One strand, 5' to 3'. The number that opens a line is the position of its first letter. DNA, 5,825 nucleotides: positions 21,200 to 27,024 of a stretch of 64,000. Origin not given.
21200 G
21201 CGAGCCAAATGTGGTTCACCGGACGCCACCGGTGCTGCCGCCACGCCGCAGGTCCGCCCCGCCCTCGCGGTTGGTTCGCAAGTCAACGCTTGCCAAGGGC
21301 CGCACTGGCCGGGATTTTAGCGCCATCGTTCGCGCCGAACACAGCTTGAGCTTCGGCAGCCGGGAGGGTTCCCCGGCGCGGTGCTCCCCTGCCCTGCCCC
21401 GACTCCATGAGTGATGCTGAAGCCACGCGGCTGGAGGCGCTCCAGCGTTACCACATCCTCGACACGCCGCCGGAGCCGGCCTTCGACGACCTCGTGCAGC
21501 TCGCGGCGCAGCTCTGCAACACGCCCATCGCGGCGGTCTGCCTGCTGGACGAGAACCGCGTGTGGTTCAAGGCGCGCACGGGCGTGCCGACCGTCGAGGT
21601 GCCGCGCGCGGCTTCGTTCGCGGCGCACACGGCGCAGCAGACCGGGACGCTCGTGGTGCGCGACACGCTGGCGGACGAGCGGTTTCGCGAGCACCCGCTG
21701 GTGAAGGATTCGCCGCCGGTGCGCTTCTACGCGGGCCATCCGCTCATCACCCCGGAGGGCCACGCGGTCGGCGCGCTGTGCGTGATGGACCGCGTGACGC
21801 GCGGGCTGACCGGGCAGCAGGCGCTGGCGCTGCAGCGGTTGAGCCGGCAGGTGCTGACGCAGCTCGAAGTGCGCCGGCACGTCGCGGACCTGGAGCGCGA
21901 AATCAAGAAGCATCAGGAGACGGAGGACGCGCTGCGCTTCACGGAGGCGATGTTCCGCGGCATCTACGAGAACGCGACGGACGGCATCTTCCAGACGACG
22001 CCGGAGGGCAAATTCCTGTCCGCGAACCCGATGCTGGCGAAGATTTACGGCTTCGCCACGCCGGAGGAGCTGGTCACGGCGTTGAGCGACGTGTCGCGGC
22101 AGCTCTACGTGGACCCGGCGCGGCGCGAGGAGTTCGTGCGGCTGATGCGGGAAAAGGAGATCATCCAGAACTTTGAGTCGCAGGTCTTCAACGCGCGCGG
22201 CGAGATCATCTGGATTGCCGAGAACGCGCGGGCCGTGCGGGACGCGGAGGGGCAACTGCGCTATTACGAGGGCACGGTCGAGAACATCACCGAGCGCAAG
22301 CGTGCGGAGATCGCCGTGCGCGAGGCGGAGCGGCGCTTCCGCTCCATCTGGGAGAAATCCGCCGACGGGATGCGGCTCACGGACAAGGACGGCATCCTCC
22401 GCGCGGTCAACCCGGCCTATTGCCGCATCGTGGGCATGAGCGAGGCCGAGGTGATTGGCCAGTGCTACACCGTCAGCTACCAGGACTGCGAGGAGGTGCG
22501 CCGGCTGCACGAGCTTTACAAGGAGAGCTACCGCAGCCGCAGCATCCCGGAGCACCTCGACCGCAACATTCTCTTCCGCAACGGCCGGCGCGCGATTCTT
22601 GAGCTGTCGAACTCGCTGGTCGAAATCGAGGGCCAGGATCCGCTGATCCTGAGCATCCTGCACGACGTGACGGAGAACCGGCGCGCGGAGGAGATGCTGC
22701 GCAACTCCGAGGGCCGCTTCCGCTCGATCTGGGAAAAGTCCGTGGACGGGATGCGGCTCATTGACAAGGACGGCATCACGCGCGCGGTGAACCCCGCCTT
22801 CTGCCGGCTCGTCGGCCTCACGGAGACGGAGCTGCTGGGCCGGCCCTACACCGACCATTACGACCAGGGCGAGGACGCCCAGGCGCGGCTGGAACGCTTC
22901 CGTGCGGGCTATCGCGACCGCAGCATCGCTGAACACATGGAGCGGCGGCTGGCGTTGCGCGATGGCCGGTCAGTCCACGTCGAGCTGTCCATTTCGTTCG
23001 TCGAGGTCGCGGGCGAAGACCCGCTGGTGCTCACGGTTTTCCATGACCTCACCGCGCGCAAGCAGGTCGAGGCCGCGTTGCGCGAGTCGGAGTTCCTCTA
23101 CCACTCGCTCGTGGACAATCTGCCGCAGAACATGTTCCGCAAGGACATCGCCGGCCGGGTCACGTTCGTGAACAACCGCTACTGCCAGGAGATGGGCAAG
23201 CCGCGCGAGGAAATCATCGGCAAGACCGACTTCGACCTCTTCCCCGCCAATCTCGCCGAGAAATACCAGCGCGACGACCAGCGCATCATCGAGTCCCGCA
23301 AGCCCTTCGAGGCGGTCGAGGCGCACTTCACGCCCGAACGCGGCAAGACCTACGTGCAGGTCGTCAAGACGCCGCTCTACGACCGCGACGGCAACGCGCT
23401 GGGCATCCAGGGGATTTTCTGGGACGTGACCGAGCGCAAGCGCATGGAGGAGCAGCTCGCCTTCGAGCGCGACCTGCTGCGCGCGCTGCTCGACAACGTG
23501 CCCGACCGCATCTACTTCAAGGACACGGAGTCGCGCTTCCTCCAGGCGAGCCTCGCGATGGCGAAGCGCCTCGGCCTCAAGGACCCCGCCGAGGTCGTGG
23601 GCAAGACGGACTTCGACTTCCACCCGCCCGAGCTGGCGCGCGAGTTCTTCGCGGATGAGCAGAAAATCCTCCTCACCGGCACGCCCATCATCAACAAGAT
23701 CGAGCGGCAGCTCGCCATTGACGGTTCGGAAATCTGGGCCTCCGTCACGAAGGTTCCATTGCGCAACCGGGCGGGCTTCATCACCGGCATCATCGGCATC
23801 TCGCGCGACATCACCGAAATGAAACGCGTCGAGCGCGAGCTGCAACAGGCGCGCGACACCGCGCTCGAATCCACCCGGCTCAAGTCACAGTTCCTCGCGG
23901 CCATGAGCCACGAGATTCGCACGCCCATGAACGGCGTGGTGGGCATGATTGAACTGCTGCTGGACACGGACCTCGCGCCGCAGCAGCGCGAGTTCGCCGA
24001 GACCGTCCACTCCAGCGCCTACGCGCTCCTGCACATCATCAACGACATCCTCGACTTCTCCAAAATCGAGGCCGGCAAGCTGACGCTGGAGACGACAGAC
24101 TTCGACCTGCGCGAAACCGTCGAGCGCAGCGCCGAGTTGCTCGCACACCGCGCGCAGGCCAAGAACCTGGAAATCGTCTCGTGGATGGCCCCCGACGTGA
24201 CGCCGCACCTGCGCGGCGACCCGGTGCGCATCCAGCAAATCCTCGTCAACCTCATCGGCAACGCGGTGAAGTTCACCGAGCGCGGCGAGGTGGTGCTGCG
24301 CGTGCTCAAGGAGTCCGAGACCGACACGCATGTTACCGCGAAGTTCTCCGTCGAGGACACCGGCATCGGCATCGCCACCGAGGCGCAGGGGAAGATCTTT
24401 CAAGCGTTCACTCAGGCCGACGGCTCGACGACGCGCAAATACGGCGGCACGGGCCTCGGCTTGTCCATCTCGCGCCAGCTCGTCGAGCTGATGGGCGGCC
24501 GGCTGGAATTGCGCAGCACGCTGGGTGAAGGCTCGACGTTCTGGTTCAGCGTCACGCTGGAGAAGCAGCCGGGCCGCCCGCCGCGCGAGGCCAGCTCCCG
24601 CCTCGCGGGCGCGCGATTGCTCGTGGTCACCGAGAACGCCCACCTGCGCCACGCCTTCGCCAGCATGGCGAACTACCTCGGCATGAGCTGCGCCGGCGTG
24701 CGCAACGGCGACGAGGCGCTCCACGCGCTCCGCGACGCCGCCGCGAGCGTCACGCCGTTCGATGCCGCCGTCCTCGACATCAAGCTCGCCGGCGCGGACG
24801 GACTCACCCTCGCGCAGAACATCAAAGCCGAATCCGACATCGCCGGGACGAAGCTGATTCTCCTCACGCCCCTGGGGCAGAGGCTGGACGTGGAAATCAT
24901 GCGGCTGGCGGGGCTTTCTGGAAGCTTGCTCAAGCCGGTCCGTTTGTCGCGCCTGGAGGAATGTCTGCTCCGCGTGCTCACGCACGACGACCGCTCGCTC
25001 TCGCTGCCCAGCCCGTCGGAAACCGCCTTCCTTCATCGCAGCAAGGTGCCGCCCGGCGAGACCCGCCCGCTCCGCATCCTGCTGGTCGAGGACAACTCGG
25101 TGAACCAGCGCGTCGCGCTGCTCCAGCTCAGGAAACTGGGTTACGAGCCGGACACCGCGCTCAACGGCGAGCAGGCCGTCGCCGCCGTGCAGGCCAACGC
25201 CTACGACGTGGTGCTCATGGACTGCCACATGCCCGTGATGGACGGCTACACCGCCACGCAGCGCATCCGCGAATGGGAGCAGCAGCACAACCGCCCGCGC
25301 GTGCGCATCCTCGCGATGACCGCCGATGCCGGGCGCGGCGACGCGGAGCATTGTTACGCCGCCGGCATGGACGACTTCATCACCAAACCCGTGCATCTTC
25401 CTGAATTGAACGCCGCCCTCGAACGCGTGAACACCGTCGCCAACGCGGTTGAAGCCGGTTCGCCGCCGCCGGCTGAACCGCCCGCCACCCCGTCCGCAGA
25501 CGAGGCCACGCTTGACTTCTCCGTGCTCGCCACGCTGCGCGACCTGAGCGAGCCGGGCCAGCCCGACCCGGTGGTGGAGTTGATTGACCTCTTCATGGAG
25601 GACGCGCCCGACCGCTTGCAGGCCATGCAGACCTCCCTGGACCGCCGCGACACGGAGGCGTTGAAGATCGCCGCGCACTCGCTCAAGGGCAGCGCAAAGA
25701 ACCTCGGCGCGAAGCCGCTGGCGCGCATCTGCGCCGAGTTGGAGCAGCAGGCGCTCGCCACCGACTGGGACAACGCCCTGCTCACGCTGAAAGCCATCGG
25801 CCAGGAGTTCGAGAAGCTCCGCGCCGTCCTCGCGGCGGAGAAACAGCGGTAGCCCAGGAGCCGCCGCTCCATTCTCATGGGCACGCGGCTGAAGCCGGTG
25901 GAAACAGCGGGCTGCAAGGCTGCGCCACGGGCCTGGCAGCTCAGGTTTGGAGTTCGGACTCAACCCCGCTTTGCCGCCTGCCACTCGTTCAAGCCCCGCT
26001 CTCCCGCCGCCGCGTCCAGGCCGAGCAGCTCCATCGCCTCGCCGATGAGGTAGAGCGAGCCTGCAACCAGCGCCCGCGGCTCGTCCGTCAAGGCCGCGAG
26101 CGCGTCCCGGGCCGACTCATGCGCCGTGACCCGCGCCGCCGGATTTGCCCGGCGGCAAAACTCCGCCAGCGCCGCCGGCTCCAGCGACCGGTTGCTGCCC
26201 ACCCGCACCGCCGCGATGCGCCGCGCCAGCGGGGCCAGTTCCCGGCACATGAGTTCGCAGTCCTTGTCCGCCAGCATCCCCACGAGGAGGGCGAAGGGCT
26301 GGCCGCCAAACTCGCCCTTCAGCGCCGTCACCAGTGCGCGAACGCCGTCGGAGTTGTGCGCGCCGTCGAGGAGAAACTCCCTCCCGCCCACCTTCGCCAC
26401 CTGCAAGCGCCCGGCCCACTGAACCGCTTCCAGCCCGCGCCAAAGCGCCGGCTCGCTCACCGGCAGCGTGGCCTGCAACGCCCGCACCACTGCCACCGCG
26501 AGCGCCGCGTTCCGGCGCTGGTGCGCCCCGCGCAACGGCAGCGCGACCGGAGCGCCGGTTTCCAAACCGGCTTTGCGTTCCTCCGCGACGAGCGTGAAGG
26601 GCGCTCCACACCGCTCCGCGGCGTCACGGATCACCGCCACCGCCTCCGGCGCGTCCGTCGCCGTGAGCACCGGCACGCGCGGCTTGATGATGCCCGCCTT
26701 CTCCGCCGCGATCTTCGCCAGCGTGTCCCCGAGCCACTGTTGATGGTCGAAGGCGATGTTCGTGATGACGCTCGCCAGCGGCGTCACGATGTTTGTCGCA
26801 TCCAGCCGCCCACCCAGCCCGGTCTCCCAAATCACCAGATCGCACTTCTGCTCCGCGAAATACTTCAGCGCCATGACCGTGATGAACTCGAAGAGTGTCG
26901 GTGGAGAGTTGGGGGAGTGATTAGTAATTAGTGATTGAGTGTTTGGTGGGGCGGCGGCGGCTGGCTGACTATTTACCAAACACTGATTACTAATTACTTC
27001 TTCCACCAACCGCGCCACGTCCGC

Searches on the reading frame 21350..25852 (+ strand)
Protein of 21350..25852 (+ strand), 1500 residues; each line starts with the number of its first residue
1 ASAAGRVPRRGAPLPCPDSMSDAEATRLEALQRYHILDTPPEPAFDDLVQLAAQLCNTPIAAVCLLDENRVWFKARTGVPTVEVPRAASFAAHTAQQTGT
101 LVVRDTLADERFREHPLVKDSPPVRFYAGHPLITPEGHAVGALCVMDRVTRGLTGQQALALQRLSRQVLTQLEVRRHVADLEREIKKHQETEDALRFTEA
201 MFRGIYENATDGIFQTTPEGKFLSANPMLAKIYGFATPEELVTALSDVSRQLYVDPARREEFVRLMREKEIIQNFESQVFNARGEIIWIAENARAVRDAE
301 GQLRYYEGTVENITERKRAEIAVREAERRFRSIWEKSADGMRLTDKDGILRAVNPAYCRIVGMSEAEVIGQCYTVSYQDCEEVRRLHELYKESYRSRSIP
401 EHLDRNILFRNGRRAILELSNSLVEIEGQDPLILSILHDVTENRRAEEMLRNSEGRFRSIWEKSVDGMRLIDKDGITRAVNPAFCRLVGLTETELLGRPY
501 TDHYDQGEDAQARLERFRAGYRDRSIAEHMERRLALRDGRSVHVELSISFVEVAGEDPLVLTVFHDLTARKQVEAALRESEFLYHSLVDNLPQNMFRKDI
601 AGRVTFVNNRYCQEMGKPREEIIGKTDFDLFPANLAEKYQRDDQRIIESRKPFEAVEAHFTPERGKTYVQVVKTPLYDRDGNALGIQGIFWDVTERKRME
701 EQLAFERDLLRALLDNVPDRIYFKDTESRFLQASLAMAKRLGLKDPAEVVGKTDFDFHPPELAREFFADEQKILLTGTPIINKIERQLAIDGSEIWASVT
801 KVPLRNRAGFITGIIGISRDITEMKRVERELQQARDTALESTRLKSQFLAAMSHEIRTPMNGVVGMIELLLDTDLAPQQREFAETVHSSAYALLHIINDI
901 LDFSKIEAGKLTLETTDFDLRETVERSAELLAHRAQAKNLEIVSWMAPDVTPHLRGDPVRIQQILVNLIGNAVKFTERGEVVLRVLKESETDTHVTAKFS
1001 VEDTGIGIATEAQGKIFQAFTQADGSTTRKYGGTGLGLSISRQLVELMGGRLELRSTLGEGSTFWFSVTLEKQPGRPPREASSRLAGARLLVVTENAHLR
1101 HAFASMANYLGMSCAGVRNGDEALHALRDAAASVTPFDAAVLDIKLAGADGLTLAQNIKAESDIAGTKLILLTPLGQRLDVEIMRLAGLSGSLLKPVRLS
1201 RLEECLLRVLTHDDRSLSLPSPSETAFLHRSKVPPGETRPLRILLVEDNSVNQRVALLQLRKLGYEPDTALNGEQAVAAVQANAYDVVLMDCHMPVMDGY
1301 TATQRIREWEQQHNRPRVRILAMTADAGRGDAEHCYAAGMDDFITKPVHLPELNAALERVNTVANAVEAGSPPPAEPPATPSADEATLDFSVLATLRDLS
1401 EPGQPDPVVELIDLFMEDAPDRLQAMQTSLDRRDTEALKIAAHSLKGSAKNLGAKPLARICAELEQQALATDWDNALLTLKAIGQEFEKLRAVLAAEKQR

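Call 82: search_protein_families(library=pfam, max_evalue=0.00001, proteins=[window:21350-25852:+])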
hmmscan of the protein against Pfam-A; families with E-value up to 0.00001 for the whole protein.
window:21350-25852:+ (1500 aa): 11 families
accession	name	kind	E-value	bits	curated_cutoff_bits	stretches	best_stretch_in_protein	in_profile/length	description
PF08448.16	PAS_4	-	1.7e-68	228.2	23.1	4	588-698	1-110/110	PAS fold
PF00989.32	PAS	-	1.7e-58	196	22.6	5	456-565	2-111/113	PAS fold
PF13426.13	PAS_9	-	3.1e-50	169.2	27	5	466-569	2-103/103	PAS domain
PF00072.30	Response_reg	-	5.3e-37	126.8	30.2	2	1243-1357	1-110/111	Response regulator receiver domain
PF02518.31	HATPase_c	-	2e-28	99.5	26.4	1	956-1070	1-109/111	Histidine kinase-, DNA gyrase B-, and HSP90-like ATPase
PF13188.13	PAS_8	-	6.2e-28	96.2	21.8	0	456-511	2-58/65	PAS domain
PF00512.31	HisKA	-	2.8e-22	79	26.9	1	845-909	2-66/66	His Kinase A (phospho-acceptor) domain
PF01627.28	Hpt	-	2e-16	60.4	24.6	1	1410-1491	1-82/84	Hpt domain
PF08447.18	PAS_3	-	5e-16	59.2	25.6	0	224-310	3-89/89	PAS fold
PF24820.1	Diguanyl_cycl_sensor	-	2.3e-12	47.2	28.1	0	467-566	8-109/109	Diguanylate cyclase-like sensor domain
PF01590.32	GAF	-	1.8e-11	45.1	22.4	1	41-168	2-129/133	GAF domain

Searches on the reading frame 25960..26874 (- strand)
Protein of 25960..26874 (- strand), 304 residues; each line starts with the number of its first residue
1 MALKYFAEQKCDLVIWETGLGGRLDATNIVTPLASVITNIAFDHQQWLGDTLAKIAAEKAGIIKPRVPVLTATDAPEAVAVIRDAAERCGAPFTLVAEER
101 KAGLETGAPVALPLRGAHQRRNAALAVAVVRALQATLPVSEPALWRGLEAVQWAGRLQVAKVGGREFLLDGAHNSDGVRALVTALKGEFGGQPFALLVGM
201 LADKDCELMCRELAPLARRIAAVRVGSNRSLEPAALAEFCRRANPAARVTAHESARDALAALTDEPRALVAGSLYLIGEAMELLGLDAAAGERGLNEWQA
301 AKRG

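Call 20: search_protein_families(library=pfam, proteins=[window:25960-26874:-])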
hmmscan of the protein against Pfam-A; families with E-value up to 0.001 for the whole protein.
window:25960-26874:- (304 aa): 2 families
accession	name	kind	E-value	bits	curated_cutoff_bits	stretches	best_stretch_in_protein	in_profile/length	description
PF02875.26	Mur_ligase_C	-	3.7e-12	47.6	28.4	1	155-272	1-125/127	Mur ligase, glutamate ligase domain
PF08245.18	Mur_ligase_M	-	0.00022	21.7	24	0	4-65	50-112/200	Mur ligase middle domain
